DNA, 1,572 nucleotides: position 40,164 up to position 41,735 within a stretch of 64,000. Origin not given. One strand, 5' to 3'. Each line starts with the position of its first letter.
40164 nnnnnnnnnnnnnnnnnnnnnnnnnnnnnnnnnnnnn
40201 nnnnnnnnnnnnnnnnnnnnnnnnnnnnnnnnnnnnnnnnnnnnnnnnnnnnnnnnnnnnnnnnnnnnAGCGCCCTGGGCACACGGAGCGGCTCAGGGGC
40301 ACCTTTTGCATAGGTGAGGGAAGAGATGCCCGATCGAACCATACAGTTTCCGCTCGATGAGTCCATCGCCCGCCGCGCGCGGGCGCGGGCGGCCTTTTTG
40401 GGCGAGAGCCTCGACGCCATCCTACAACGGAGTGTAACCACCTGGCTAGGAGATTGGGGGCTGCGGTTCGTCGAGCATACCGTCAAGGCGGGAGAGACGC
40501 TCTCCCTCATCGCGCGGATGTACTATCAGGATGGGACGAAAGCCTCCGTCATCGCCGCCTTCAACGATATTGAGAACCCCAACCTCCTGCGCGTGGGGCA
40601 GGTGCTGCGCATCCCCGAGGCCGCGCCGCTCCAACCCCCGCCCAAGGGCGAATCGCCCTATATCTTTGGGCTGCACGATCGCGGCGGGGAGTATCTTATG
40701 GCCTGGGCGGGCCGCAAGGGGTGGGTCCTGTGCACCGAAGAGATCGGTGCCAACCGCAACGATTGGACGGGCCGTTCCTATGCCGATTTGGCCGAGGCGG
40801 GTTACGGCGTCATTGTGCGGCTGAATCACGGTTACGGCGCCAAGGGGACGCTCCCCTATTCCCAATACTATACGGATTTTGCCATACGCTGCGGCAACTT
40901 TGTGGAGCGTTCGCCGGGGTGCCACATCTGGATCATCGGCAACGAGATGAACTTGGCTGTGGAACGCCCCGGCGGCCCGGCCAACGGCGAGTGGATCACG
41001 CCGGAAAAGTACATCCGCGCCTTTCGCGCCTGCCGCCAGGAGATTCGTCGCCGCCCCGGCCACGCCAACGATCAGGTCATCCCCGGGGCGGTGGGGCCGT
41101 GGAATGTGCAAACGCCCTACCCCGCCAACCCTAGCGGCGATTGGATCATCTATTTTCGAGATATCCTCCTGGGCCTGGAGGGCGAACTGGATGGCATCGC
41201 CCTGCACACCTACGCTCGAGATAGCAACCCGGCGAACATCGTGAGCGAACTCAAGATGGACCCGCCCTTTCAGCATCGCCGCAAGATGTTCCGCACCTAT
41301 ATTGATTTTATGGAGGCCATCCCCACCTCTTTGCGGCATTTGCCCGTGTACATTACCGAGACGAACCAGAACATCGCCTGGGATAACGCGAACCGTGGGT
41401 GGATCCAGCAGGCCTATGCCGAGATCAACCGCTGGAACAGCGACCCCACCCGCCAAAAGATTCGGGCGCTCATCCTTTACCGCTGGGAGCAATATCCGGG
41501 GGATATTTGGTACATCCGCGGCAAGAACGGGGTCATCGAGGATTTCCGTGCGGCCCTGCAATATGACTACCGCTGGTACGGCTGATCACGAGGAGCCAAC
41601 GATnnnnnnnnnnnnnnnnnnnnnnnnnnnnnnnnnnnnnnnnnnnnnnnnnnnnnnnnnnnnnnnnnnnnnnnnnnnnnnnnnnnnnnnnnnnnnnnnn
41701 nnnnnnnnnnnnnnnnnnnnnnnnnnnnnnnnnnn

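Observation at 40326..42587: Signal-peptide-less cell-wall hydrolase pair (LysM/GH-A hydrolase and PGRP-type amidase) directly downstream of selB, with no holin or phage genes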

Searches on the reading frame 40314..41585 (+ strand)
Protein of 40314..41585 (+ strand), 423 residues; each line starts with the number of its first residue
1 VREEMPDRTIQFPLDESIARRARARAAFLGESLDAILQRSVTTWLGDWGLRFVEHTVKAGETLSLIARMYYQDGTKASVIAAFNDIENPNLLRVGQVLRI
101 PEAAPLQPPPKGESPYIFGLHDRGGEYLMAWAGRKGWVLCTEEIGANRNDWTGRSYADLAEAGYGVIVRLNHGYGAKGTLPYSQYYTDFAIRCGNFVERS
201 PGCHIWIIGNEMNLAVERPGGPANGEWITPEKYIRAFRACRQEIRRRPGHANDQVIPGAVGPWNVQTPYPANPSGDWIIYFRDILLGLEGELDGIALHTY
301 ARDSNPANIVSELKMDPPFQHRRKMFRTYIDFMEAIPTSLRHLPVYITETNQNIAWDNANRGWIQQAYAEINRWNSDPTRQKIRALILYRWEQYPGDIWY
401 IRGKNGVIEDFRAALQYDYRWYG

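Call 3: search_protein_families(library=pfam, proteins=[window:40314-41585:+], max_evalue=0.1)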
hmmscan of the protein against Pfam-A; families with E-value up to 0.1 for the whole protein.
window:40314-41585:+ (423 aa): 4 families
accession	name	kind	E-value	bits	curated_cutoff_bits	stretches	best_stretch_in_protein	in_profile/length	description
PF01476.26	LysM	-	3.4e-12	46.5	20.9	1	55-101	1-43/43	LysM domain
PF23457.1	LysM2_NFP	-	0.023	15.2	36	1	53-101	6-54/56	NFP LysM2 domain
PF23472.1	LysM2_CERK1_LYK3_4_5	-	0.032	14.6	27.4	1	54-101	7-54/56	LYK3/4/5 LysM2 domain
PF18989.5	DUF5722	-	0.088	12.1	30.5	0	204-302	143-240/393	Family of unknown function (DUF5722)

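Call 4: search_protein_families(library=ncbifam, proteins=[window:40314-41585:+], max_evalue=0.1)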
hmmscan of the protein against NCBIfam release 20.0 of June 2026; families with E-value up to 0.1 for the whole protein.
window:40314-41585:+ (423 aa): 5 families
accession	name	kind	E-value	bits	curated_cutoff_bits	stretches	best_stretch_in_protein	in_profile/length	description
NF008399.0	PRK11198.1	equivalog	9.7e-06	26.1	134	1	55-103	98-148/149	peptidoglycan-binding protein LysM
NF040883.1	amid_act_ActS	equivalog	0.0001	21.6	375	1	55-102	36-80/242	amidase activator ActS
NF052398.1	Agg_Promo_Fact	equivalog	0.0031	17.7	170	1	54-103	30-76/202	aggregation-promoting factor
NF050804.1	CellDivDipMCaul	equivalog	0.01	14.7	900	1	55-103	136-181/634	cell division endopeptidase DipM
TIGR03505.1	FimV_core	subfamily_domain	0.03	14.1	43.45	1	82-107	32-56/74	FimV/HubP family polar landmark protein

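Call 5: search_solved_structures(query=window:40314-41585:+, max_evalue=10, show_alignments=2)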
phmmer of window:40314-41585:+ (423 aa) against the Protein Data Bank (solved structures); distinct sequences matched with E-value up to 10: 40.
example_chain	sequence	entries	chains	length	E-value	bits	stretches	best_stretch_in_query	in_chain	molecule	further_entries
4b8v_A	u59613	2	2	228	2.4e-08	36.7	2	52-104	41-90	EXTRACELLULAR PROTEIN 6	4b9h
4xcm_A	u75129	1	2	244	5.3e-07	32.3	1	54-113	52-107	Cell wall-binding endopeptidase-related protein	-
4uz2_A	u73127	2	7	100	1.3e-05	27.7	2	54-103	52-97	CELL WALL-BINDING ENDOPEPTIDASE-RELATED PROTEIN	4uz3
11ci_A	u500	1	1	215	3.1e-05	26.5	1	55-113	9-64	Probable cell wall hydrolase LytN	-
7r1l_A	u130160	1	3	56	0.0031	19.9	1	55-102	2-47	Spore coat assembly protein SafA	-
5jcd_A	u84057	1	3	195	0.0047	19.3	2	53-101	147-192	Chitin elicitor-binding protein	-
5jce_A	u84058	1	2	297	0.015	17.6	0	53-101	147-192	Chitin elicitor-binding protein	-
7pvc_A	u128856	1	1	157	0.044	16.1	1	55-103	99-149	Potassium binding protein Kbp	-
5k2l_A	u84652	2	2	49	0.14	14.4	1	55-101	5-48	Chitinase, lysozyme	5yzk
7vcm_A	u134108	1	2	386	0.19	14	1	55-103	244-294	Green fluorescent protein,Potassium binding protein Kbp,Green fluorescent protein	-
3gzn_A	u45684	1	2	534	0.24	13.7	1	300-372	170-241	NEDD8-activating enzyme E1 regulatory subunit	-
2nvu_A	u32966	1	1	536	0.24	13.6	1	300-372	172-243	NEDD8-activating enzyme E1 regulatory subunit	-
1yov_A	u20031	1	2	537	0.24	13.6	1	300-372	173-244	Amyloid protein-binding protein 1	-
1r4m_A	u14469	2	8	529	0.24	13.6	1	300-372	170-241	amyloid beta precursor protein-binding protein 1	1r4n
1tt5_A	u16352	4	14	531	0.24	13.6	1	300-372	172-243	amyloid protein-binding protein 1 | NEDD8-activating enzyme E1 regulatory subunit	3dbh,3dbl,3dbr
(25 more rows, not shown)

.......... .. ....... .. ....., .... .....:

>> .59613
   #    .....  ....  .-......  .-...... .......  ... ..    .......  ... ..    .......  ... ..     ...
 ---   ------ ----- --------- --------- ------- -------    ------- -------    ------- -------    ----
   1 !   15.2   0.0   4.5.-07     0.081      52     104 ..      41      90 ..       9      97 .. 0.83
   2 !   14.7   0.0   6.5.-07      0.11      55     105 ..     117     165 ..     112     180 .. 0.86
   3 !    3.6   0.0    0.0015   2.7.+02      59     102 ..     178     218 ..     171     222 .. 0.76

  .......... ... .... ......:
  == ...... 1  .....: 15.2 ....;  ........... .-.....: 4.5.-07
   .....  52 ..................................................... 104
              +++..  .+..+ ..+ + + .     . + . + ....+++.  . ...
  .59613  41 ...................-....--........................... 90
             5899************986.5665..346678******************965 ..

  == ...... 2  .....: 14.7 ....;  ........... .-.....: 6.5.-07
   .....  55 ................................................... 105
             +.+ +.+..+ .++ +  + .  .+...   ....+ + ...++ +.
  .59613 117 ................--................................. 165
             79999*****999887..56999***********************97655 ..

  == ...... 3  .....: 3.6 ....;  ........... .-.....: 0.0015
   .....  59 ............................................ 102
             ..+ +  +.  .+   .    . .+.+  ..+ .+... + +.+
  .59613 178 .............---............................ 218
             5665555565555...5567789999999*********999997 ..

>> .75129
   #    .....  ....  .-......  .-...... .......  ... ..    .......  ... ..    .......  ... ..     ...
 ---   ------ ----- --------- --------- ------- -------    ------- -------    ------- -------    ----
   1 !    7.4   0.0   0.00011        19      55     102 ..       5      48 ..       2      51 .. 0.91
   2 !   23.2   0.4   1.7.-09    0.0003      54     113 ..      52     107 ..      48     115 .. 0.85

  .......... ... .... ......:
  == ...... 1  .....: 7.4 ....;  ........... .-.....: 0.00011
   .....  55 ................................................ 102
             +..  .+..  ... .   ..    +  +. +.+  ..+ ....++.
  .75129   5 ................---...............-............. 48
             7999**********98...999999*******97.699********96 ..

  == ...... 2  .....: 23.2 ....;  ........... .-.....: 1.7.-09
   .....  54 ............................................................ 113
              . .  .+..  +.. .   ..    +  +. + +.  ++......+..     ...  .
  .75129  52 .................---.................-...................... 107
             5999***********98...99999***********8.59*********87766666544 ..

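Call 7: find_homologous_proteins(query=window:40314-41585:+)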
Query window:40314-41585:+ (423 aa): 751 proteins with E <= 0.001 among 4661 candidates; the best 120 are listed.
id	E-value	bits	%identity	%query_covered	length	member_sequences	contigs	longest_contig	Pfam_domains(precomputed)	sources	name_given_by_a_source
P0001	6.4e-287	970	97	99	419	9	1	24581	PF01476.27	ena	-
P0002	4.2e-249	845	84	99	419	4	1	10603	PF01476.27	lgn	-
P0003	1.9e-222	757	75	99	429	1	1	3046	PF01476.27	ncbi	-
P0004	7.3e-215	732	71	99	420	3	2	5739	PF01476.27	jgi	-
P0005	3.1e-214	730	73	99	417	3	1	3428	PF01476.27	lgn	-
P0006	1.7e-213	728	72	99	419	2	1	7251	PF01476.27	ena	-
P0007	3.8e-210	717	70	99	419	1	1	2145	PF01476.27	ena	-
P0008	6.3e-210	716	71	99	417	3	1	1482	PF01476.27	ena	-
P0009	1.3e-209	715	72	99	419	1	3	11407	PF01476.27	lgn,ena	-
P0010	8.7e-209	712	70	99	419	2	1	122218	PF01476.27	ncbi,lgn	ncbi:MAG: LysM peptidoglycan-binding domain-containing protein [Anaerolineales bacterium]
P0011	1.5e-207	708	70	99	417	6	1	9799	PF01476.27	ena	-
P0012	3.1e-207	707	71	99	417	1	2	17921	PF01476.27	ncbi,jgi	-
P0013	9.6e-207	706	69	99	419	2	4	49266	PF01476.27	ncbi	ncbi:MAG: LysM domain-containing protein [Anaerolineae bacterium]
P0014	5.4e-206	703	70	99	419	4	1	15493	PF01476.27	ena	-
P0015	5.9e-206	703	69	99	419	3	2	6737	PF01476.27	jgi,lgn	-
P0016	1.2e-205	702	69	99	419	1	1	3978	PF01476.27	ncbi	-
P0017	4.3e-205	700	70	99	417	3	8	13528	PF01476.27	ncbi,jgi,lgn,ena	-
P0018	2.0e-204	698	68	99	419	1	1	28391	PF01476.27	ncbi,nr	ncbi:MAG: LysM domain-containing protein [Chloroflexota bacterium]|nr:LysM domain-containing protein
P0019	1.3e-203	695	70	99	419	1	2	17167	PF01476.27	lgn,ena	-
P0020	1.3e-203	695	69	100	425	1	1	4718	PF01476.27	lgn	-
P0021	2.2e-201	688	69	99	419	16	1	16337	PF01476.27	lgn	-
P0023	7.0e-201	686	68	99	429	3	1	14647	PF01476.27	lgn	-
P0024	1.6e-200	685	67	98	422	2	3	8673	PF01476.27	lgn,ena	-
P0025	2.5e-200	684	68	99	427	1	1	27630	PF01476.27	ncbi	-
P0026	2.6e-200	684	69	99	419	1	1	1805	PF01476.27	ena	-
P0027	5.0e-200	683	69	99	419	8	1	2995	PF01476.27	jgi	-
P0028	3.0e-199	681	68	99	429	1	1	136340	PF01476.27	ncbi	-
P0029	3.3e-199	681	68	99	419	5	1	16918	PF01476.27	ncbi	ncbi:MAG: LysM domain-containing protein [Anaerolineae bacterium]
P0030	1.7e-198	678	68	99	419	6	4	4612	PF01476.27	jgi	jgi:LysM repeat protein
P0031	2.0e-198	678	67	99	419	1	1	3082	PF01476.27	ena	-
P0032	3.7e-198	677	68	99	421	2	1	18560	PF01476.27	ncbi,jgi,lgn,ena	-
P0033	5.2e-198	677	69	98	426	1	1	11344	PF01476.27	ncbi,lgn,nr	ncbi:MAG: LysM peptidoglycan-binding domain-containing protein [Chloroflexi bacterium]|nr:LysM pepti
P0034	8.0e-198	676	67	99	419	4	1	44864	PF01476.27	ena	-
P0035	4.6e-197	674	69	99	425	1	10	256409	PF01476.27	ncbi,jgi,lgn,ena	jgi:LysM repeat protein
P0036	6.4e-197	673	66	99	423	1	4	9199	PF01476.27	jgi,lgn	jgi:hypothetical protein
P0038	1.1e-195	669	66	99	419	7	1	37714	PF01476.27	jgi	-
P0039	1.2e-195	669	66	99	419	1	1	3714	PF01476.27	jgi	jgi:hypothetical protein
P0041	3.3e-194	664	68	99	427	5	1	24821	PF05489.19,PF01476.27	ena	-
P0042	3.4e-194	664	68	99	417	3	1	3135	PF01476.27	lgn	-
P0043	5.6e-194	664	66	99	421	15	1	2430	PF01476.27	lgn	-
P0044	3.2e-193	661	66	99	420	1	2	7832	PF01476.27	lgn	-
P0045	7.5e-193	660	65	99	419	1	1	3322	PF01476.27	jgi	-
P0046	1.1e-191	656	66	99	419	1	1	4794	PF01476.27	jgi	-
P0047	1.1e-191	656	66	99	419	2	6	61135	PF01476.27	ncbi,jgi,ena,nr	ncbi:MAG: LysM peptidoglycan-binding domain-containing protein [Chloroflexi bacterium]|nr:LysM pepti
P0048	2.3e-191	655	64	99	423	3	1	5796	PF01476.27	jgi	jgi:hypothetical protein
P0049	4.8e-191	654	65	99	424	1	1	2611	PF01476.27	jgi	jgi:hypothetical protein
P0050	6.4e-191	653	66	99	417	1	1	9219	PF01476.27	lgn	-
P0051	6.4e-191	653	66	99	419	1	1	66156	PF01476.27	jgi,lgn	jgi:LysM repeat protein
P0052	1.5e-190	652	65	99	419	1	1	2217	PF01476.27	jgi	jgi:hypothetical protein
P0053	4.5e-190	651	66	99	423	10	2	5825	PF01476.27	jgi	jgi:LysM repeat protein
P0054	1.5e-189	649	65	99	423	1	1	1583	PF01476.27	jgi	-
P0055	4.2e-188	644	66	99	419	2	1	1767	PF01476.27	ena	-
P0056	5.5e-188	644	65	99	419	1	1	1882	PF01476.27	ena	-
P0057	1.3e-187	643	64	99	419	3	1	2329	PF01476.27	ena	-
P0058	1.9e-187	642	65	99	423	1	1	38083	PF01476.27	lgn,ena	-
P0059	4.2e-187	641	64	99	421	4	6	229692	PF01476.27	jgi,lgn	jgi:hypothetical protein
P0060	1.0e-186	640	64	99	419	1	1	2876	PF01476.27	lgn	-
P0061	6.2e-185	634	65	99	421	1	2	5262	PF01476.27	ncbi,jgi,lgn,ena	-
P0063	4.3e-180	618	64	99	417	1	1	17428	PF01476.27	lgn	-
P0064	1.8e-179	616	63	99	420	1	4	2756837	PF01476.27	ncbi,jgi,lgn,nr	ncbi:MAG: LysM peptidoglycan-binding domain-containing protein [Anaerolineae bacterium]|jgi:hypothet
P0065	4.2e-179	614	63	99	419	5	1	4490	PF01476.27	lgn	-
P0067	7.1e-176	604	64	93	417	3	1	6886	PF01476.27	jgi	-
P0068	4.5e-175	601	64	93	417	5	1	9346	PF01476.27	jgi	-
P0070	4.5e-173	595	60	99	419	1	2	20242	PF01476.27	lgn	-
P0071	7.2e-171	587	61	99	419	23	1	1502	PF01476.27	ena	-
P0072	2.5e-170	586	59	99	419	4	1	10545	PF01476.27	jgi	-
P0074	6.4e-164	564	58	99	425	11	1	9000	PF01476.27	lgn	-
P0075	2.7e-162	559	54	98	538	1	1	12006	PF23457.2,PF01476.27,PF09274.16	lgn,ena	-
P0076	9.9e-162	557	55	99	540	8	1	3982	PF01476.27,PF09274.16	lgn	-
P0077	9.5e-161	554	56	99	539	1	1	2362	PF01476.27,PF09274.16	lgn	-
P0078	1.0e-159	551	53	99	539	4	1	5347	PF01476.27,PF09274.16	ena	-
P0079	1.5e-159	550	55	98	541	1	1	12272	PF23457.2,PF01476.27,PF09274.16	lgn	-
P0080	8.5e-159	548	53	99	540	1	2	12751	PF01476.27,PF09274.16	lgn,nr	nr:LysM peptidoglycan-binding domain-containing protein [Chloroflexota bacterium]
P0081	4.4e-157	542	53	99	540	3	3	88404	PF18989.6,PF01476.27,PF09274.16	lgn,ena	-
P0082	9.2e-157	541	53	99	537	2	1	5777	PF11246.15,PF23457.2,PF01476.27,PF09274.16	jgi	-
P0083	7.6e-156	538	53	99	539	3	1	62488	PF01476.27,PF09274.16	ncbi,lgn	-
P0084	1.7e-155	537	52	99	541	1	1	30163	PF01476.27,PF09274.16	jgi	-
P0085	2.2e-155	536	53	99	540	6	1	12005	PF23457.2,PF01476.27,PF09274.16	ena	-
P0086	2.3e-154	533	53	98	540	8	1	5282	PF01476.27,PF09274.16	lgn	-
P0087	3.3e-154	532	52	99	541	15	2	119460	PF23457.2,PF01476.27,PF09274.16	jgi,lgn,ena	-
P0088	2.4e-153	530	53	98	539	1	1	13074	PF01476.27,PF09274.16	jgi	jgi:LysM repeat protein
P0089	2.6e-153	529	53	99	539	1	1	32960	PF01476.27,PF09274.16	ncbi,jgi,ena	-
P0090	3.1e-153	529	52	98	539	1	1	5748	PF01476.27,PF09274.16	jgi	jgi:LysM repeat protein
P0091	7.2e-153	528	53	99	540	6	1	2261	PF01476.27,PF09274.16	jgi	jgi:LysM repeat protein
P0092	9.3e-153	528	52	99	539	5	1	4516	PF01476.27,PF09274.16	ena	-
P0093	1.2e-152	527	52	99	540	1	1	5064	PF01476.27,PF09274.16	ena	-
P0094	2.3e-152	526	51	98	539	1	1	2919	PF01476.27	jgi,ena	-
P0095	3.2e-152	526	53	99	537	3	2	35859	PF01476.27,PF09274.16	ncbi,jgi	-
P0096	7.5e-152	525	52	98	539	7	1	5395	PF01476.27,PF09274.16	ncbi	-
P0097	1.1e-150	521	51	99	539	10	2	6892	PF01476.27,PF09274.16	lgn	-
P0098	1.2e-150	521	51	98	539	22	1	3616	PF01476.27,PF09274.16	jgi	-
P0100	2.9e-150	519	53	99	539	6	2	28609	PF01476.27,PF09274.16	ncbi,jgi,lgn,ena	-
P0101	4.2e-150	519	52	99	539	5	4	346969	PF23457.2,PF01476.27,PF09274.16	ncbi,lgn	-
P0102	4.2e-150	519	52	98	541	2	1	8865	PF01476.27,PF09274.16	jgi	jgi:nucleoid-associated protein YgaU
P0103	4.3e-150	519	54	98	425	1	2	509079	PF01476.27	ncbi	-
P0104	7.3e-149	515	52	98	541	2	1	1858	PF01476.27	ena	-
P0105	1.1e-148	514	53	99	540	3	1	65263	PF01476.27,PF09274.16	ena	-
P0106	2.2e-148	513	52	99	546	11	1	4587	PF23457.2,PF01476.27,PF09274.16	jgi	jgi:LysM repeat protein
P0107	4.4e-148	512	51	98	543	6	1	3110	PF01476.27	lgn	-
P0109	5.8e-147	509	51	98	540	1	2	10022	PF01476.27,PF09274.16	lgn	-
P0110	7.8e-147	508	52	98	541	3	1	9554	PF05489.19,PF01476.27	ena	-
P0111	1.5e-146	507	51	98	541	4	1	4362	PF01476.27,PF09274.16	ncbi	-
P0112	8.6e-146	505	52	98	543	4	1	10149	PF01476.27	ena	-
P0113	1.2e-145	504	51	98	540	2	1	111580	PF01476.27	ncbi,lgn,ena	-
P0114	2.0e-145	503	52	97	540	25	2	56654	PF01476.27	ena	-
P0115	1.7e-144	500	51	98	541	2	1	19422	PF01476.27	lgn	-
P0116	2.7e-144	500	52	98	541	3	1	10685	PF01476.27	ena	-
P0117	7.8e-142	492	50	98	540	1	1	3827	PF01476.27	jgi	jgi:hypothetical protein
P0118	1.1e-141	491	50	99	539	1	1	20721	PF01476.27,PF09274.16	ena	-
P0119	2.5e-138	480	50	99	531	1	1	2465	PF01476.27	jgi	-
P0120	8.0e-135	469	54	98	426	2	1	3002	PF01476.27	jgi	jgi:LysM repeat protein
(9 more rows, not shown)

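Call 9: find_encoding_contigs(protein=P0064, flank=8000, max_places=2)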
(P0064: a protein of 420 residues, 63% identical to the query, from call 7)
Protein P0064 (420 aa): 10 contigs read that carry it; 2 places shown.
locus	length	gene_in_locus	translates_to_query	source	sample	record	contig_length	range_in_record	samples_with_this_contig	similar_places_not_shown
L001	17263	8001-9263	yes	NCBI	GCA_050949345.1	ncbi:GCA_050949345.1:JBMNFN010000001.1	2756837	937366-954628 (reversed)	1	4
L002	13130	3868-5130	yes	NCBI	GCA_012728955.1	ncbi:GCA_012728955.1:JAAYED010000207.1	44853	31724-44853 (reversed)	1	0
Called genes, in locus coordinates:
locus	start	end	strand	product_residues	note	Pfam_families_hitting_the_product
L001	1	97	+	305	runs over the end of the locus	PF01479:S4, PF00849:PseudoU_synth_2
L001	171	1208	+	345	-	PF00155:Aminotran_1_2, PF01212:Beta_elim_lyase, PF01041:DegT_DnrJ_EryC1 (weak)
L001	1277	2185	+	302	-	PF01408:GFO_IDH_MocA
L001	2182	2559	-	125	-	PF01648:ACPS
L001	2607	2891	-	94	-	-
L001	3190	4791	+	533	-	PF07719:TPR_2 (faint), PF13414:TPR_11 (faint), PF13428:TPR_14 (faint), PF14559:TPR_19 (faint), PF03734:YkuD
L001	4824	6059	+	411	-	-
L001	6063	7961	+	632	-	PF00009:GTP_EFTU, PF03144:GTP_EFTU_D2, PF25461:Beta-barrel_SelB, PF09106:WHD_2nd_SelB, PF09107:WHD_3rd_SelB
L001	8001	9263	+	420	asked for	PF01476:LysM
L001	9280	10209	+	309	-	PF01510:Amidase_2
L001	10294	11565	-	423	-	PF00082:Peptidase_S8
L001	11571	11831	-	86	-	-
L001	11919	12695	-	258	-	PF04951:Peptidase_M55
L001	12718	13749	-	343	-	PF02615:Ldh_2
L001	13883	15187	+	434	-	PF09861:Lar_N (weak)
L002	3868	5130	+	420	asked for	PF01476:LysM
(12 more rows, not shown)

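Call 10: find_encoding_contigs(protein=P0101, flank=8000, max_places=2)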
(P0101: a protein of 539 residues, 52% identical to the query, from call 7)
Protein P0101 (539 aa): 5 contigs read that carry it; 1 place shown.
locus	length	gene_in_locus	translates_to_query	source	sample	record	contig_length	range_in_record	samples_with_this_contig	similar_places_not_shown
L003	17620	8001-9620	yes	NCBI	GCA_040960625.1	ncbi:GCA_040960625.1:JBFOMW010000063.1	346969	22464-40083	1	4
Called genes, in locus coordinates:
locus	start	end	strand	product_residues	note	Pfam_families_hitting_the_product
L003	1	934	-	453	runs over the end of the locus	PF01262:AlaDh_PNT_C (faint), PF07992:Pyr_redox_2 (faint), PF00890:FAD_binding_2 (weak), PF01134:GIDA (faint), PF01266:DAO (faint), PF03486:HI0933_like, PF12831:FAD_oxidored, PF22780:HI0933_like_1st, +1 more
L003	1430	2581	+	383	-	-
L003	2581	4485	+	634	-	PF00009:GTP_EFTU, PF01926:MMR_HSR1 (weak), PF03144:GTP_EFTU_D2, PF25461:Beta-barrel_SelB, PF09106:WHD_2nd_SelB, PF09107:WHD_3rd_SelB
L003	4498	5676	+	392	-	PF09376:NurA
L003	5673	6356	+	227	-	-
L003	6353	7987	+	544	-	PF09378:HAS-barrel (faint), PF01935:DUF87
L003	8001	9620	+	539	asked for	PF09274:ParG (faint), PF23457:LysM2_NFP (faint), PF01476:LysM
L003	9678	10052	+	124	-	PF06262:Zincin_1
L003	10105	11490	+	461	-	PF01979:Amidohydro_1, PF07969:Amidohydro_3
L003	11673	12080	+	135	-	PF00436:SSB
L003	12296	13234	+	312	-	PF20030:bpMoxR, PF05496:RuvB_N (faint), PF00004:AAA, PF07726:AAA_3, PF07728:AAA_5, PF17863:AAA_lid_2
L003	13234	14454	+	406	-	PF01882:DUF58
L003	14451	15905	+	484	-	PF13559:DUF4129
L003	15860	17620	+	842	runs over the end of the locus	-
